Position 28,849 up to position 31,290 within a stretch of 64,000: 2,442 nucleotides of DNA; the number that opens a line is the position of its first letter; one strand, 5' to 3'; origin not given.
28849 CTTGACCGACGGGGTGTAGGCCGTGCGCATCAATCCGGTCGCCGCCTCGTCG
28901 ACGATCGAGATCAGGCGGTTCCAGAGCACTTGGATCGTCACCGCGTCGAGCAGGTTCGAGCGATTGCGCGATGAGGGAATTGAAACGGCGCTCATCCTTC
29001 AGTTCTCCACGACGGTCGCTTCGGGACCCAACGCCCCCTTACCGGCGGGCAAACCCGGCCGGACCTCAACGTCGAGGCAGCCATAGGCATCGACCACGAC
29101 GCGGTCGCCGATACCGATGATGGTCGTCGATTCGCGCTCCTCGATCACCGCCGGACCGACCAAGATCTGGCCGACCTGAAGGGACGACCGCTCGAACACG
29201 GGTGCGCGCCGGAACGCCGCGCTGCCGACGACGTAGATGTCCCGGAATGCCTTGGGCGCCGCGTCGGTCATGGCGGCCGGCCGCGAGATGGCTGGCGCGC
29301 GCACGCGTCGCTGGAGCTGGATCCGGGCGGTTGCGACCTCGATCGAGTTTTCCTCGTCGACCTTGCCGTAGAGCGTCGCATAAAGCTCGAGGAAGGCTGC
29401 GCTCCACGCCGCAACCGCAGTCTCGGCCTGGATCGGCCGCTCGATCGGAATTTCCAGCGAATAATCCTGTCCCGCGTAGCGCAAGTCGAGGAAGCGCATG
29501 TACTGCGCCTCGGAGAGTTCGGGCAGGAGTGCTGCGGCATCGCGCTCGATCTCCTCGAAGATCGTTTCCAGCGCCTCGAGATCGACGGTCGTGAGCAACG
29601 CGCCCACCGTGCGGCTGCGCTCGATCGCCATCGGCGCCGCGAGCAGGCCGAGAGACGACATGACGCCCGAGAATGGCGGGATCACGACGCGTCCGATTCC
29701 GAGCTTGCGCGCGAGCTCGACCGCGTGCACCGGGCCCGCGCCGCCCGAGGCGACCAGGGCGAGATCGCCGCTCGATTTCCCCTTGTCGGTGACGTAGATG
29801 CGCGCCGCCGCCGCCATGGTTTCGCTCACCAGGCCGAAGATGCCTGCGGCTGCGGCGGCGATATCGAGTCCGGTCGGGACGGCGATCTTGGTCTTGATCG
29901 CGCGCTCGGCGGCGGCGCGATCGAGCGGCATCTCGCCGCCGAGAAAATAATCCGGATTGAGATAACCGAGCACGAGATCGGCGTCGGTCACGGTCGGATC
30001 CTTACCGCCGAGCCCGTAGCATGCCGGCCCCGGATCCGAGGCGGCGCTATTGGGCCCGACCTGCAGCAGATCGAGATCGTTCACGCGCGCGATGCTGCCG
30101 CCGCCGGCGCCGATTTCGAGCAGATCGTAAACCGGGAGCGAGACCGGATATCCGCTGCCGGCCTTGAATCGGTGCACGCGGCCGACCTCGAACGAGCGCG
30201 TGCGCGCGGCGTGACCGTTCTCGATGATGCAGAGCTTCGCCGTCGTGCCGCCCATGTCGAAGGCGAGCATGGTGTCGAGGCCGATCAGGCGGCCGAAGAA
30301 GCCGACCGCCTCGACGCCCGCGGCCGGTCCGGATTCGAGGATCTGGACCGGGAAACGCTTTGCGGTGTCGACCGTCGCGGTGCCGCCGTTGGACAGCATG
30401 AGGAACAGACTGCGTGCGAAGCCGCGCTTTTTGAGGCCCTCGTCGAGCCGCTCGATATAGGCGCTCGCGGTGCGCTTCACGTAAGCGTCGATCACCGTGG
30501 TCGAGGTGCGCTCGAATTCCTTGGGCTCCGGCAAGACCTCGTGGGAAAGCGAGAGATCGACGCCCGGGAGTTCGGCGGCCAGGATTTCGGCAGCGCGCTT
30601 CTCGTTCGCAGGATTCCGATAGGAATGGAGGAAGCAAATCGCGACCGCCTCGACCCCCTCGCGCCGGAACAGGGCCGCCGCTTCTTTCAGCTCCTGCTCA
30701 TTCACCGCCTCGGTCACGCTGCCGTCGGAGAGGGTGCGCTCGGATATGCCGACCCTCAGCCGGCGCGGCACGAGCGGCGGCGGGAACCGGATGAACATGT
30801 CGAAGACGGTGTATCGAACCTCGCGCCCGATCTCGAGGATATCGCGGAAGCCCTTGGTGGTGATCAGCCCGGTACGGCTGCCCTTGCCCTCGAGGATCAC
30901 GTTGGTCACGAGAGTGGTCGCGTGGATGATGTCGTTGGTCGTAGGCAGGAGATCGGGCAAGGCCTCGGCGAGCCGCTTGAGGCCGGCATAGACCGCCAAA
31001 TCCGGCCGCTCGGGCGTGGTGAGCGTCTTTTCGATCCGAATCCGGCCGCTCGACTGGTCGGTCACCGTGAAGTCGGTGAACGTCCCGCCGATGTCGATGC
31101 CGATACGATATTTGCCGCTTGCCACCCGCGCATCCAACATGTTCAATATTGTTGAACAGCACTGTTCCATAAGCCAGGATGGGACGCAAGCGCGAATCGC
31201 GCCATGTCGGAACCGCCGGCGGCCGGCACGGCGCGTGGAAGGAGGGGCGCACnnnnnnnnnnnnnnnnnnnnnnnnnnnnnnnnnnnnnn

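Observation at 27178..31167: Second, divergent HyuA/HyuB pair sharing a palindromic control region with the Rieske-HyuBA operon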

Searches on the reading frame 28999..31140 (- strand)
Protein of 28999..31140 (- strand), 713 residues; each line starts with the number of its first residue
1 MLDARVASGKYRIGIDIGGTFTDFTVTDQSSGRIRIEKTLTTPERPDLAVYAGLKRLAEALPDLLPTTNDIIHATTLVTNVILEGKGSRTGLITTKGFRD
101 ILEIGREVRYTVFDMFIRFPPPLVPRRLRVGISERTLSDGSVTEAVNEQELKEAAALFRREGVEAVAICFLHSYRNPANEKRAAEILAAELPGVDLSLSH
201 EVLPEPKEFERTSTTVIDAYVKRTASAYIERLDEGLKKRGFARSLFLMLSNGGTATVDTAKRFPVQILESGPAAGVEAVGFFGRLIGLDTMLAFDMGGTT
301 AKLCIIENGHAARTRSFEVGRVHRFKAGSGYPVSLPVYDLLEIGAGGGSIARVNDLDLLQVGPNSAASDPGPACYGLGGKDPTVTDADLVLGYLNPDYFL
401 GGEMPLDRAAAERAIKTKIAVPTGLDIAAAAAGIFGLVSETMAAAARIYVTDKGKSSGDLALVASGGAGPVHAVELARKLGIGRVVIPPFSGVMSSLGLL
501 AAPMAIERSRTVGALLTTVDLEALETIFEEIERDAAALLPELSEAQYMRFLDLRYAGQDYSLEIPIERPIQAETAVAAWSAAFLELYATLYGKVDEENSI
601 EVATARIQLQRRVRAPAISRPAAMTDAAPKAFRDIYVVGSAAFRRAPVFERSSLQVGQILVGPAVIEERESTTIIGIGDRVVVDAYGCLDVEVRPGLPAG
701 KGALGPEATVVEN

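Call 5: search_protein_families(library=pfam, proteins=[window:28999-31140:-])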
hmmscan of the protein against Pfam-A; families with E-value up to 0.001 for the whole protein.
window:28999-31140:- (713 aa): 3 families
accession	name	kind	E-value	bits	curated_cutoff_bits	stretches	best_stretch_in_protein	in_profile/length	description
PF01968.24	Hydantoinase_A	-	2.7e-86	289.8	22.9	1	211-507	1-290/291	Hydantoinase/oxoprolinase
PF05378.19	Hydant_A_N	-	2.6e-51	174.3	25.2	1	12-190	1-175/176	Hydantoinase/oxoprolinase N-terminal region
PF19278.4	Hydant_A_C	-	1.3e-09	38.2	21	1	545-689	39-188/193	Hydantoinase/oxoprolinase C-terminal domain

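Call 7: search_protein_families(library=ncbifam, proteins=[window:28999-31140:-], max_evalue=0.00001)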
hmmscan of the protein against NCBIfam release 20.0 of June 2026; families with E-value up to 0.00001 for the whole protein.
window:28999-31140:- (713 aa): 3 families
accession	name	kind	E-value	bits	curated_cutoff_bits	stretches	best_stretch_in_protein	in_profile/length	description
NF050156.1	CapLactmsAlpCapA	equivalog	2.1e-153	512.2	1000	1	11-691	1-685/689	caprolactamase subunit alpha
NF042975.2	AcphenoCarb_ApcC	equivalog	9e-93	311.8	1500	1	12-687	10-705/733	acetophenone carboxylase subunit gamma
NF042960.1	AcphenoCarb_ApcA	equivalog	5.3e-57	193.5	1250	1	11-689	2-653/658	acetophenone carboxylase subunit alpha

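Call 10: find_encoding_contigs(protein=window:28999-31140:-, flank=10000, max_places=6)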
Protein window:28999-31140:- (713 aa): 1 contig read that carries it; 1 place shown.
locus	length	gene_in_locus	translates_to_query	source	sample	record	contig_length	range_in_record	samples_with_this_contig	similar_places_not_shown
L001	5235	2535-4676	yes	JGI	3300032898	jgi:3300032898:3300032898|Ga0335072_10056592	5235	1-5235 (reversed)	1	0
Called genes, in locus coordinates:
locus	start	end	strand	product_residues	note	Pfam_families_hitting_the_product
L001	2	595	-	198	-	?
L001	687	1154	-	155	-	PF13577:SnoaL_4, PF00866:Ring_hydroxyl_B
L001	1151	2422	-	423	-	PF00355:Rieske, PF00848:Ring_hydroxyl_A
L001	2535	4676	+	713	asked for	PF05378:Hydant_A_N, PF01968:Hydantoinase_A, PF19278:Hydant_A_C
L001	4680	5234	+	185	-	?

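Call 12: find_homologous_proteins(query=window:28999-31140:-, max_evalue=1e-50)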
Query window:28999-31140:- (713 aa): 8000 proteins with E <= 1e-50 among 8000 candidates; the best 120 are listed.
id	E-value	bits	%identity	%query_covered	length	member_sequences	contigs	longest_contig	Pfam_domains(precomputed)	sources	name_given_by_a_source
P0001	0.0e+0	1544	100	100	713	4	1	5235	PF01968.25,PF19278.5,PF05378.20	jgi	-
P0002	0.0e+0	1313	85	100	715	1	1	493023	PF01968.25,PF19278.5,PF05378.20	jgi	jgi:N-methylhydantoinase A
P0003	0.0e+0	1031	67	97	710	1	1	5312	PF01968.25,PF19278.5,PF05378.20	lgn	-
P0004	0.0e+0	1027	68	96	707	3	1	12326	PF01968.25,PF19278.5,PF05378.20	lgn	-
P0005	0.0e+0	1018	66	97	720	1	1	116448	PF01968.25,PF19278.5,PF05378.20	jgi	jgi:N-methylhydantoinase A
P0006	0.0e+0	1012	67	96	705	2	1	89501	PF01968.25,PF19278.5,PF05378.20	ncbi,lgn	-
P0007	5.2e-289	978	65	97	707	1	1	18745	PF01968.25,PF19278.5,PF05378.20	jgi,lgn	jgi:N-methylhydantoinase A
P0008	3.7e-285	966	64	96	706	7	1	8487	PF01968.25,PF19278.5,PF05378.20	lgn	-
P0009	3.9e-285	966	66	95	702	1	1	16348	PF01968.25,PF19278.5,PF05378.20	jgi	jgi:N-methylhydantoinase A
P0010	1.8e-283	960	65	97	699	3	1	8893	PF01968.25,PF19278.5,PF05378.20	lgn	-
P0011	4.3e-283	959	64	96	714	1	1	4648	PF01968.25,PF19278.5,PF05378.20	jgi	-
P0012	4.2e-282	956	64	96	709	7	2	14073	PF01968.25,PF19278.5,PF05378.20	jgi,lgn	jgi:N-methylhydantoinase A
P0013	3.7e-280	949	64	96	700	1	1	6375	PF01968.25,PF19278.5,PF05378.20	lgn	-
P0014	4.3e-280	949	64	96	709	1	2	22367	PF01968.25,PF19278.5,PF05378.20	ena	-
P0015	1.4e-279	947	64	96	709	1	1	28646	PF01968.25,PF19278.5,PF05378.20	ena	-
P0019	3.6e-278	942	63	96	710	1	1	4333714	PF01968.25,PF19278.5,PF05378.20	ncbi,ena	-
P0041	1.4e-273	927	63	96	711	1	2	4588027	PF01968.25,PF19278.5,PF05378.20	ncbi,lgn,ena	-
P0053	2.2e-271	920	62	96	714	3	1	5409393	PF01968.25,PF19278.5,PF05378.20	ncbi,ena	-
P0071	6.9e-268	909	62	96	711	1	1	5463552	PF01968.25,PF19278.5,PF05378.20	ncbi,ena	-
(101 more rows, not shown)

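Call 13: find_encoding_contigs(protein=P0002, flank=10000, max_places=2)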
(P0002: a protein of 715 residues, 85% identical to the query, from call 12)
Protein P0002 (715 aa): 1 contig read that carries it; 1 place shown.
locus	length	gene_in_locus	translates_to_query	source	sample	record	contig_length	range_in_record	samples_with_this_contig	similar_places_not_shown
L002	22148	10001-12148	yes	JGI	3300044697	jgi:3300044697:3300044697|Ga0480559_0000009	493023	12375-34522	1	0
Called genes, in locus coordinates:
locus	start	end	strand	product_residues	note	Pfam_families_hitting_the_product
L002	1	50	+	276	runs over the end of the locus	PF00005:ABC_tran, PF13304:AAA_21 (faint)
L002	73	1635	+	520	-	PF00710:Asparaginase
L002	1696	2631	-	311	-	PF02423:OCD_Mu_crystall, PF01488:Shikimate_DH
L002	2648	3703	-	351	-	PF05544:Pro_racemase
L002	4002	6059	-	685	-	PF05378:Hydant_A_N, PF01968:Hydantoinase_A, PF19278:Hydant_A_C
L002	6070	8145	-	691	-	PF02538:Hydantoinase_B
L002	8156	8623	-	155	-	PF13577:SnoaL_4, PF00866:Ring_hydroxyl_B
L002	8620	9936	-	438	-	PF00355:Rieske, PF00848:Ring_hydroxyl_A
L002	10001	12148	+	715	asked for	PF05378:Hydant_A_N, PF01968:Hydantoinase_A, PF19278:Hydant_A_C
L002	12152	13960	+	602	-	PF02538:Hydantoinase_B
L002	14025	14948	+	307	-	PF00528:BPD_transp_1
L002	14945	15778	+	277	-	PF00528:BPD_transp_1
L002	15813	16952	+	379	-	PF13416:SBP_bac_8, PF13343:SBP_bac_6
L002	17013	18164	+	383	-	PF00005:ABC_tran, PF13304:AAA_21 (faint), PF08402:TOBE_2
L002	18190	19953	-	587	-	PF09339:HTH_IclR, PF01614:IclR_C, PF16868:NMT1_3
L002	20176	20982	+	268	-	PF09339:HTH_IclR, PF01614:IclR_C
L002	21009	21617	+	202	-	PF03737:RraA-like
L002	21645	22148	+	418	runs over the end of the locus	PF00330:Aconitase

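Call 14: find_encoding_contigs(protein=P0005, flank=10000, max_places=2)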
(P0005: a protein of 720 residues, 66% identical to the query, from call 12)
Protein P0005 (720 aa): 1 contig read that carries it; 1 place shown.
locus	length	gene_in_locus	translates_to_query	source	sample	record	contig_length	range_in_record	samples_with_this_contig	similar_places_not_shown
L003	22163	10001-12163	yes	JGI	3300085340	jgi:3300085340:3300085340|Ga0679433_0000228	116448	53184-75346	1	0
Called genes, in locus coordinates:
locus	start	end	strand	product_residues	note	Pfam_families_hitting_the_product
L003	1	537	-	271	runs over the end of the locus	PF00497:SBP_bac_3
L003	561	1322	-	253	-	PF00005:ABC_tran, PF02463:SMC_N (faint), PF13191:AAA_16 (faint), PF13304:AAA_21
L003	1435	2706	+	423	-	PF02225:PA, PF04389:Peptidase_M28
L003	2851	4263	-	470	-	PF00753:Lactamase_B, PF23023:Anti-Pycsar_Apyc1 (weak), PF12706:Lactamase_B_2 (weak), PF16661:Lactamase_B_6, PF10996:Beta-Casp, PF07521:RMMBL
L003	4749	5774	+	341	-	PF03480:DctP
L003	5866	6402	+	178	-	PF04290:DctQ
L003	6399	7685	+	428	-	PF06808:DctM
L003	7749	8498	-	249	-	PF00106:adh_short, PF01370:Epimerase (weak), PF08659:KR, PF13561:adh_short_C2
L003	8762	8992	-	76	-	-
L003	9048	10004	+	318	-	PF01063:Aminotran_4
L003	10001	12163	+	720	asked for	PF05378:Hydant_A_N, PF01968:Hydantoinase_A, PF19278:Hydant_A_C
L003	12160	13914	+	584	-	PF02538:Hydantoinase_B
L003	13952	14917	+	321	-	PF00248:Aldo_ket_red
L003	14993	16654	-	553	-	PF02538:Hydantoinase_B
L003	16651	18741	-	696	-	PF05378:Hydant_A_N, PF01968:Hydantoinase_A, PF19278:Hydant_A_C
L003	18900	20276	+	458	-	PF01565:FAD_binding_4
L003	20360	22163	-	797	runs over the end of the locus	PF01315:Ald_Xan_dh_C, PF02738:MoCoBD_1, PF20256:MoCoBD_2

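Call 15: find_encoding_contigs(protein=P0006, flank=10000, max_places=2)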
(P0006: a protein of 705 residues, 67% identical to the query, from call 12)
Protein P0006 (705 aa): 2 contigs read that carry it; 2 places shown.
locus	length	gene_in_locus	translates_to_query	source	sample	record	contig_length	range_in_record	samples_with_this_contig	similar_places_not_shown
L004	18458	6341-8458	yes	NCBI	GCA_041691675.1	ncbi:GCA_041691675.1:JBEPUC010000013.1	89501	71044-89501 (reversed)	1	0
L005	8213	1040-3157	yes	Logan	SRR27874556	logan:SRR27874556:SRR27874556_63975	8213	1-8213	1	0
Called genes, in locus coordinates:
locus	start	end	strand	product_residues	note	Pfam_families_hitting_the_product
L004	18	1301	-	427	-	PF06808:DctM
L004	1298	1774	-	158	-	PF04290:DctQ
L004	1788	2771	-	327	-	PF03480:DctP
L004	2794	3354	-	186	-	-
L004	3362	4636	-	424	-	PF00330:Aconitase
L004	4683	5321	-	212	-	PF03737:RraA-like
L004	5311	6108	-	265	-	PF01047:MarR (faint), PF09339:HTH_IclR, PF01614:IclR_C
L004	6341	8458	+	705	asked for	PF05378:Hydant_A_N, PF01968:Hydantoinase_A, PF19278:Hydant_A_C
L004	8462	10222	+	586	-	PF02538:Hydantoinase_B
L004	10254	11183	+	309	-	PF00528:BPD_transp_1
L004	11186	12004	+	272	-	PF00528:BPD_transp_1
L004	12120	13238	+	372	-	PF01547:SBP_bac_1 (weak), PF13416:SBP_bac_8, PF13343:SBP_bac_6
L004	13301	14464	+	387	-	PF00005:ABC_tran, PF13304:AAA_21 (faint), PF08402:TOBE_2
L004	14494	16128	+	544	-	PF09339:HTH_IclR, PF01614:IclR_C, PF16868:NMT1_3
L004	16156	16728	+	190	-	-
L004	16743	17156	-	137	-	PF12903:DUF3830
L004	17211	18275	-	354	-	PF01522:Polysacc_deac_1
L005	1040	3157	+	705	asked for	PF05378:Hydant_A_N, PF01968:Hydantoinase_A, PF19278:Hydant_A_C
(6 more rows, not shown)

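Call 27: find_related_loci(query=A1, collection=genome_contigs, flank=10000)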
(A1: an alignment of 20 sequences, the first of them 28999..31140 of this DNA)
Query A1 (713 aa) in genome_contigs; peptide patterns used: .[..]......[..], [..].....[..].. (x = any residue, [..] = any of these).
600 stretches matched a pattern (row limit reached: there are more); 564 encode a relative of the query (tblastn E <= 1e-3); the best 80 are kept; 80 distinct loci.
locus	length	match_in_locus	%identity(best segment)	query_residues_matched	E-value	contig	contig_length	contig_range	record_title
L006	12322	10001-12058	57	8-693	0e+0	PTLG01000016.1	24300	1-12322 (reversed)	MAG: Alphaproteobacteria bacterium MarineAlpha3_Bin7 CFH08_16, whole genome shotgun sequence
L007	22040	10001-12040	60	12-693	0e+0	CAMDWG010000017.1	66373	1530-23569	MAG: Roseomonas mucosa isolate MsE-30jul19-74 genome assembly, contig: MsE-30jul19-C503, whole genome shotgun sequence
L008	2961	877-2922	46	10-684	0e+0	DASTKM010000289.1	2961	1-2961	MAG TPA_asm: Rubrobacter sp. isolate SMAG_U2078 k141_1346409, whole genome shotgun sequence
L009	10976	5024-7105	44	9-693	0e+0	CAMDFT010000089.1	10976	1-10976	MAG: Limnohabitans sp. Rim8 isolate MiH-16apr19-58 genome assembly, contig: MiH-16apr19-C12870, whole genome shotgun seq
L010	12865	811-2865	46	7-684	2e-180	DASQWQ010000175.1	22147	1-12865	MAG TPA_asm: Rubrobacter sp. isolate SMAG_U11017 k141_107332, whole genome shotgun sequence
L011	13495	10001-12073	45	9-693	2e-180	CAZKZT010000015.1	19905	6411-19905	MAG TPA_asm: uncultured Hyphomicrobium sp. isolate SRP344714_co1_34 genome assembly, contig: NODE_5120_length_19905_cov_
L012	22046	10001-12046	46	10-685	4e-180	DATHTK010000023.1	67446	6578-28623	MAG TPA_asm: Rubrobacteraceae bacterium isolate SMAG_U16075 k141_1586897, whole genome shotgun sequence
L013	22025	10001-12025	44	8-677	5e-179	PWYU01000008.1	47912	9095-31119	MAG: Syntrophomonadaceae bacterium isolate T3Sed10_148R1 T3-Sed10-C696, whole genome shotgun sequence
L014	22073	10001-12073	45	10-684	1e-178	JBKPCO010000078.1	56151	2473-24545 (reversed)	MAG: Candidatus Methylomirabilota bacterium isolate GB_EKS_MAG_00049 GB_EKS_000000134819, whole genome shotgun sequence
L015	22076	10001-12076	44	8-693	7e-178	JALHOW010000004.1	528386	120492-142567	MAG: Hyphomicrobiaceae bacterium isolate bin.191 c_000000000053, whole genome shotgun sequence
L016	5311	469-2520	46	9-685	0e+0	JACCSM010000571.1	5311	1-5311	MAG: Rubrobacteraceae bacterium isolate MGR_bin48 SD2897-2912_k127_1277466, whole genome shotgun sequence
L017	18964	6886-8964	44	11-695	2e-176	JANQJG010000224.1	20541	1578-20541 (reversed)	MAG: Rhodospirillales bacterium isolate PL25a_bin.107 k99_5507523, whole genome shotgun sequence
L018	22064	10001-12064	43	11-686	2e-175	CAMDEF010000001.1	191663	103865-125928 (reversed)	MAG: Bordetella parapertussis isolate ME-08apr19-261 genome assembly, contig: ME-08apr19-C68, whole genome shotgun seque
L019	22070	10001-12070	43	10-693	8e-175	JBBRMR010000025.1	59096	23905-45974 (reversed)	MAG: Cytophagales bacterium isolate La1_metabat2.062 LA1C_B2.062_k141_236244L_59096_cov_14.9949, whole genome shotgun se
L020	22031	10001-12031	45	11-685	3e-174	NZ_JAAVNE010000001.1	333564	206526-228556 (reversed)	Falsiroseomonas selenitidurans strain BU-1 NODE_2_length_333564_cov_177.819740_1, whole genome shotgun sequence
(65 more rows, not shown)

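Call 28: find_related_loci(query=window:28999-31140:-, collection=metagenome_contigs, flank=6000)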
Query window:28999-31140:- (713 aa) in metagenome_contigs; peptide patterns used: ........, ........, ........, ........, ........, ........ (x = any residue, [..] = any of these).
600 stretches matched a pattern (row limit reached: there are more); 472 encode a relative of the query (tblastn E <= 1e-3); the best 80 are kept; 80 distinct loci.
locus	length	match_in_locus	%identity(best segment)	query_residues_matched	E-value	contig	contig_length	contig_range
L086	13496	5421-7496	61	9-700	0e+0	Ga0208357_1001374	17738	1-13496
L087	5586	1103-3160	59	8-693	0e+0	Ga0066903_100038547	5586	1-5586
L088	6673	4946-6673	74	4-579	0e+0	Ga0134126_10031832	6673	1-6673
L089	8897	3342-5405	51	7-693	0e+0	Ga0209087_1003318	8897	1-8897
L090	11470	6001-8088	45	8-693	0e+0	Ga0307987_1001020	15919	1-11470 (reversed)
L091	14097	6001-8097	45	1-693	0e+0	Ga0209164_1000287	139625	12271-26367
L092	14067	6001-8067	45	11-693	0e+0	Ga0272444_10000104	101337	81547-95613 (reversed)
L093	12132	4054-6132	45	6-692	0e+0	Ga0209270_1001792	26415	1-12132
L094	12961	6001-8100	45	2-694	0e+0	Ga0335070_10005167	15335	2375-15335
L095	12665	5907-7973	46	11-693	0e+0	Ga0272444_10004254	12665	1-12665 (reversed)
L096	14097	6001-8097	45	1-693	0e+0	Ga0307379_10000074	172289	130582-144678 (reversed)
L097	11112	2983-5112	45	11-702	0e+0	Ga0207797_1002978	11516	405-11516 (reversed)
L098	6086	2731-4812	44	11-696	0e+0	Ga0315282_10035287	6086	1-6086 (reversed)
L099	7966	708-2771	45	11-692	0e+0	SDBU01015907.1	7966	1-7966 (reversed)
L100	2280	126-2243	46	7-698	0e+0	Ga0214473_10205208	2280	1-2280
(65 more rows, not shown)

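Call 34: find_encoding_contigs(protein=P0004, flank=10000, max_places=2)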
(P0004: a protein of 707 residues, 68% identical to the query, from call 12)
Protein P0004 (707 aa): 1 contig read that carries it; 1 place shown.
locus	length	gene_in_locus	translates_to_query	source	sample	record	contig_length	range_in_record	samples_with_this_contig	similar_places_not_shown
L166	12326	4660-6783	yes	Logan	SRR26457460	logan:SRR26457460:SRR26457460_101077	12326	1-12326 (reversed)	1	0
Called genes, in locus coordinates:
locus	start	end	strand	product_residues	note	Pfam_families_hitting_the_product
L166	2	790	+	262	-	?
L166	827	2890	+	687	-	PF05378:Hydant_A_N, PF01968:Hydantoinase_A, PF19278:Hydant_A_C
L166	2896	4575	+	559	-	PF02538:Hydantoinase_B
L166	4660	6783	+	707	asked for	PF05378:Hydant_A_N, PF01968:Hydantoinase_A, PF19278:Hydant_A_C (weak)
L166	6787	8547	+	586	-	PF02538:Hydantoinase_B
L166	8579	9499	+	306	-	PF00528:BPD_transp_1 (weak)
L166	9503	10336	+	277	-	PF00528:BPD_transp_1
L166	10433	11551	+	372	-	PF01547:SBP_bac_1 (weak), PF13416:SBP_bac_8, PF13343:SBP_bac_6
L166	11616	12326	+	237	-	?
